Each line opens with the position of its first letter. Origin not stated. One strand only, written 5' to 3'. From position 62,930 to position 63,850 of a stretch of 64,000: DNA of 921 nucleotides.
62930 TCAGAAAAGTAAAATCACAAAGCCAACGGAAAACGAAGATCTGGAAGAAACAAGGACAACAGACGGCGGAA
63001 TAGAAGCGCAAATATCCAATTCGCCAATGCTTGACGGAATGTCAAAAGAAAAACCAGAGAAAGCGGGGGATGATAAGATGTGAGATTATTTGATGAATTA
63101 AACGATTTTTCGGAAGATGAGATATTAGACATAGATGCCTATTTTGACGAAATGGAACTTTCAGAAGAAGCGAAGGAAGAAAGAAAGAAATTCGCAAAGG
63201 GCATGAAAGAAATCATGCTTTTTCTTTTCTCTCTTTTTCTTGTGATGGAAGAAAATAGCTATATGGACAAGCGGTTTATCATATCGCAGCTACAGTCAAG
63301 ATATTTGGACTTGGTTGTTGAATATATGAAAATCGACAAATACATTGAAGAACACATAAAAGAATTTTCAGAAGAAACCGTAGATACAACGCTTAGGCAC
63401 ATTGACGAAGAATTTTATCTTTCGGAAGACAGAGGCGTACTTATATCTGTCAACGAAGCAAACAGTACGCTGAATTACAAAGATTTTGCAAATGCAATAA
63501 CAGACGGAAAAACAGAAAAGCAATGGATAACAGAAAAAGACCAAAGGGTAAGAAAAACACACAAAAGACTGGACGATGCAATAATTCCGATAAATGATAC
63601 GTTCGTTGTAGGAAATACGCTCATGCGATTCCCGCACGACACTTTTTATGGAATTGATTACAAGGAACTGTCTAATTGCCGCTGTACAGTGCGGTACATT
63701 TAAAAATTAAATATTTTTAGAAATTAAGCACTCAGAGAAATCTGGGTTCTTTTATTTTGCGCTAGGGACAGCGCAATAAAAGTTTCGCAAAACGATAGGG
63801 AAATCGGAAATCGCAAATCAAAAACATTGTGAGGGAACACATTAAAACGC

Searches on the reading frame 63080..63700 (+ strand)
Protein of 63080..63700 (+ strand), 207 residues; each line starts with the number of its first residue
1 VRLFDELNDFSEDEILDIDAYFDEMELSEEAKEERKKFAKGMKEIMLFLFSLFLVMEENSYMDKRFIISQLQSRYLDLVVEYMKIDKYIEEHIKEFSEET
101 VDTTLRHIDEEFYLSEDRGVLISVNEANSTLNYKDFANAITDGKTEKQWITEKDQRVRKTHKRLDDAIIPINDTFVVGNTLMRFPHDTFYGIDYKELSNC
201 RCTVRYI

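Call 33: search_protein_families(library=phrogs, proteins=[window:63080-63700:+], max_evalue=0.001)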
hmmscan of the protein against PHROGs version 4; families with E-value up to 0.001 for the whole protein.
window:63080-63700:+ (207 aa): 11 families
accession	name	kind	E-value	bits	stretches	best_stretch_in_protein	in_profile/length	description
phrog_3517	-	head and packaging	1.2e-13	52.1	1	123-206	246-327/371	head morphogenesis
phrog_2468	-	head and packaging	2.3e-13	51.3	1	101-206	166-271/303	head morphogenesis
phrog_2662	-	head and packaging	2.3e-13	50.6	1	97-206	601-707/717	portal protein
phrog_859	-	head and packaging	2.3e-12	47.3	1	142-205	226-287/807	portal protein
phrog_34890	-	head and packaging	4.3e-08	32.9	1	128-204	231-303/679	head morphogenesis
phrog_18477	-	head and packaging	2.9e-07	30.6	1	144-204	236-295/760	head morphogenesis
phrog_6577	-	unknown function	6.7e-06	25.7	1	126-205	159-227/1066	-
phrog_324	-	head and packaging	4.3e-05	23.7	1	146-207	265-317/624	head morphogenesis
phrog_15127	-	head and packaging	0.00012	21.7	1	107-183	153-229/602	head protein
phrog_21406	-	unknown function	0.00012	20.7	1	144-204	291-349/1668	-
phrog_595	-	head and packaging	0.00043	20.7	1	142-206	245-296/513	head maturation protease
